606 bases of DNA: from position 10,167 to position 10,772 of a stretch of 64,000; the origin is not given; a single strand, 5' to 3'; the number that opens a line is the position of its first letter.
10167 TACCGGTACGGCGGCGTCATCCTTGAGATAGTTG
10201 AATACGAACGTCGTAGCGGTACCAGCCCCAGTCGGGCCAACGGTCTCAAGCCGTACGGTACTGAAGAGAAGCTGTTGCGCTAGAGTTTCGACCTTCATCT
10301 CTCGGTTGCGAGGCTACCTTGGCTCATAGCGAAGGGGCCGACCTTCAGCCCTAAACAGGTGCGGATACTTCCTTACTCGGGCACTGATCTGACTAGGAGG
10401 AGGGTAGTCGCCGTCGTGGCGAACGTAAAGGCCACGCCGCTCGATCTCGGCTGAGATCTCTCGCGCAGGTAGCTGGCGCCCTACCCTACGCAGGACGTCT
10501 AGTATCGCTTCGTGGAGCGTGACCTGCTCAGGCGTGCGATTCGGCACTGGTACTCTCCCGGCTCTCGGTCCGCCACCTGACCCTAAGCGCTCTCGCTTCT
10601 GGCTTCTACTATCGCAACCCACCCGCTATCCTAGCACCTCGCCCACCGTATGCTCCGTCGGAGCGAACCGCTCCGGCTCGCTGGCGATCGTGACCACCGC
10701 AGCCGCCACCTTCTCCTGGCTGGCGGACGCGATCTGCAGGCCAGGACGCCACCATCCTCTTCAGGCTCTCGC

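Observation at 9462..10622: HARE-HTH protein + cytoplasmic trypsin-like serine protease two-gene operon next to the foreign methyltransferase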

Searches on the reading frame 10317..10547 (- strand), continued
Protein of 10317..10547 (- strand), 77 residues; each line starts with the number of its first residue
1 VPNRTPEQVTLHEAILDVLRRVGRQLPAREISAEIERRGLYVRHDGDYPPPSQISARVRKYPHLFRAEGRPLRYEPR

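Call 75: find_encoding_contigs(protein=P0147, flank=3500, max_places=4)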
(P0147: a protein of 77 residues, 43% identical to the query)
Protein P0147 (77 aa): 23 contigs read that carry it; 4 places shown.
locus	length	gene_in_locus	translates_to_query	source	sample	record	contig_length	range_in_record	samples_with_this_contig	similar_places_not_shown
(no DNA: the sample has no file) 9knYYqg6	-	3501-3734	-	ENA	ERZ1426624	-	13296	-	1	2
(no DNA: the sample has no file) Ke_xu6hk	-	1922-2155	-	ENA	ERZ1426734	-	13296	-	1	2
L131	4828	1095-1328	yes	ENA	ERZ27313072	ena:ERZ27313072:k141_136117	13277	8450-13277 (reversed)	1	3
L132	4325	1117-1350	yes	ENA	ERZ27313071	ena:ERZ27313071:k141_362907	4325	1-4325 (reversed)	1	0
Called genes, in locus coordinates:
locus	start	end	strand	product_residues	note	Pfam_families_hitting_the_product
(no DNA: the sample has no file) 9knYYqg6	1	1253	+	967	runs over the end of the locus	PF18962:Por_Secre_tail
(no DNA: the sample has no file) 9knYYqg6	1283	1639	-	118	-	-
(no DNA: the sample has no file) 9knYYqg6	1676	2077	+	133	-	-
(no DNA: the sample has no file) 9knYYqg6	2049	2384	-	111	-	-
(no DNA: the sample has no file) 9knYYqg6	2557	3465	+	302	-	PF19778:RE_endonuc (weak), PF08722:Tn7_TnsA-like_N (weak)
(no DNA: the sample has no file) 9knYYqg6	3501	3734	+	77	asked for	-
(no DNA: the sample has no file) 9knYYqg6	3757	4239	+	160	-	-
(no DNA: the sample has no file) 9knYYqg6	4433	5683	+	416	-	-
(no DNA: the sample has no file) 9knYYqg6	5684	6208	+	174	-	-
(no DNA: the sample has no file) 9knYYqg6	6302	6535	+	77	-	-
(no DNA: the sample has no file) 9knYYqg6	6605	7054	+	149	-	-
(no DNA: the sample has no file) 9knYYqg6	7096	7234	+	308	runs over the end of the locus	PF12587:DUF3761 (weak)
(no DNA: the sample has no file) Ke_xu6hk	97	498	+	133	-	-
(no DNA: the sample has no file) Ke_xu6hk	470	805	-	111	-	-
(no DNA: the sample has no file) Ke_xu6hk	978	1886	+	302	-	PF19778:RE_endonuc (weak), PF08722:Tn7_TnsA-like_N (weak)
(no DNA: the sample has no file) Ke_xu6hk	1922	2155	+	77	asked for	-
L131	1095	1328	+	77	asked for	-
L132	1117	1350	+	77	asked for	-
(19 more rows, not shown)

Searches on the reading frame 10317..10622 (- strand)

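Call 4: search_protein_families(library=pfam, proteins=[window:10317-10622:-], max_evalue=1)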
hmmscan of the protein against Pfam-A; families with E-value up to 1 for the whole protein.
window:10317-10622:- (102 aa): 2 families
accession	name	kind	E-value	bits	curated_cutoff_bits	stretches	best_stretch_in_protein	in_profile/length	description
PF05066.19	HARE-HTH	-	0.00013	22.7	25.9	1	35-76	2-41/71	HB1, ASXL, restriction endonuclease HTH domain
PF23159.1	WH_Rok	-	0.17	12.5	27.6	1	36-64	1-30/58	Repressor Rok winged helix domain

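Call 5: search_protein_families(library=padloc, proteins=[window:10317-10622:-], max_evalue=1)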
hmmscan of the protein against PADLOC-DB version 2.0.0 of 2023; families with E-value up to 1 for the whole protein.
window:10317-10622:- (102 aa): 0 families

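Call 6: search_protein_families(library=ncbifam, proteins=[window:10317-10622:-], max_evalue=1)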
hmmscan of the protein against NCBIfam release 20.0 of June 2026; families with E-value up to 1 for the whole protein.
window:10317-10622:- (102 aa): 0 families

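Call 7: search_protein_families(library=phrogs, proteins=[window:10317-10622:-], max_evalue=1)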
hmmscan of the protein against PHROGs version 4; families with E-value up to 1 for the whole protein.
window:10317-10622:- (102 aa): 0 families
